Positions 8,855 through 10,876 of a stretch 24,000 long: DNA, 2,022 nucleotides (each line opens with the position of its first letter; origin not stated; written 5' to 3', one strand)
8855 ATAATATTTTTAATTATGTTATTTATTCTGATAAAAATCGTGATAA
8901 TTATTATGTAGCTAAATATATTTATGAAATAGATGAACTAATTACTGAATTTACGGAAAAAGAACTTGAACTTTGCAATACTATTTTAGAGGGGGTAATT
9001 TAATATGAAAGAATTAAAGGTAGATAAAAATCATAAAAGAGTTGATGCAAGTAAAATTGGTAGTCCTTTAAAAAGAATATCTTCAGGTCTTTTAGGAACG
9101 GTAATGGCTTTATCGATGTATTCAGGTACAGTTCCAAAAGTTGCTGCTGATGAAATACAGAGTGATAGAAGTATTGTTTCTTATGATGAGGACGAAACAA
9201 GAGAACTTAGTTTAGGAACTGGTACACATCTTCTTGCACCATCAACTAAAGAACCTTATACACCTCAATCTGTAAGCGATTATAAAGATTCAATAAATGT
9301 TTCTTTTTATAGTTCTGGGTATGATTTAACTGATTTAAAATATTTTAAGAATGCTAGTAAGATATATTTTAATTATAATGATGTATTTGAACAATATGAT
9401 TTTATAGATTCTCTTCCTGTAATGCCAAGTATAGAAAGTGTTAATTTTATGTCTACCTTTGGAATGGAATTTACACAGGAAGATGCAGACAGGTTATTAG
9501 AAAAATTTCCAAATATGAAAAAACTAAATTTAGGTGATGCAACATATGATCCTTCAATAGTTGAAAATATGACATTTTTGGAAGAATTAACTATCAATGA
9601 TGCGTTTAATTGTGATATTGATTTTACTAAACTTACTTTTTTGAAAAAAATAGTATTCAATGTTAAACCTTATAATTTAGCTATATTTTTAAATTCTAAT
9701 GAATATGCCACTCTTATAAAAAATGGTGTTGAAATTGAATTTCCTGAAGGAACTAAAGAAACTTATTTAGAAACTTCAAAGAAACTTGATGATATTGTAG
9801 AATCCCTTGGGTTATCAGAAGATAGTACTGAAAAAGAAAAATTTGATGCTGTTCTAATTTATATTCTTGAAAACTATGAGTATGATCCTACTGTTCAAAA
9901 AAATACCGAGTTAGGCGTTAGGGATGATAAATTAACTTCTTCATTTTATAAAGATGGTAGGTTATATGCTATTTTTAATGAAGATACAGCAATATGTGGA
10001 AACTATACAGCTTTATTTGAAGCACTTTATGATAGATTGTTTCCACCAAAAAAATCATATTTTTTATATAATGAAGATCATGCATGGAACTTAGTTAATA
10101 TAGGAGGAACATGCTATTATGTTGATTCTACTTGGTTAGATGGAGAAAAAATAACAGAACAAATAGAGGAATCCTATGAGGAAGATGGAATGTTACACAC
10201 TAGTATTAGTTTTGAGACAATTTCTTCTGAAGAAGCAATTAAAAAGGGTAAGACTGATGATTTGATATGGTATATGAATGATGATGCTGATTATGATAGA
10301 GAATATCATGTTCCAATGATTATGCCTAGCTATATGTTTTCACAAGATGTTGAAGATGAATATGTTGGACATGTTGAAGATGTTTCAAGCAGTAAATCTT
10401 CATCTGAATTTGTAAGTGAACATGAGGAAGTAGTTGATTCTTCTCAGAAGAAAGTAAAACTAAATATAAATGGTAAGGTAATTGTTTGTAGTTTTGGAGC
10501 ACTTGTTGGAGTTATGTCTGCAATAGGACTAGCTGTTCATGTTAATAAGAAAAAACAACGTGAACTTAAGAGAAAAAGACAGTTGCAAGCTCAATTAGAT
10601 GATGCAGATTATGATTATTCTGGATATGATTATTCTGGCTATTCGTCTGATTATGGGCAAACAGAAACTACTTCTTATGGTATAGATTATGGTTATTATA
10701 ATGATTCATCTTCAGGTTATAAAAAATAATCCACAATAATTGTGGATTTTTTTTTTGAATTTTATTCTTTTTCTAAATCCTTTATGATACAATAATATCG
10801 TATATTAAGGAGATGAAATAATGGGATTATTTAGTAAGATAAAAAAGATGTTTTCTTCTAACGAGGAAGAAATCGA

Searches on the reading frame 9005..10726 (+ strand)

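Call 66: search_protein_families(library=pfam, proteins=[window:9005-10726:+], max_evalue=1)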
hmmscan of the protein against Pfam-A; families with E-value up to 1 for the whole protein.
window:9005-10726:+ (574 aa): 1 family
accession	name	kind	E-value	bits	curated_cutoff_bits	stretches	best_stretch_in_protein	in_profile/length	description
PF02560.19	Cyanate_lyase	-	0.12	12.7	25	0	496-522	30-54/69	Cyanate lyase C-terminal domain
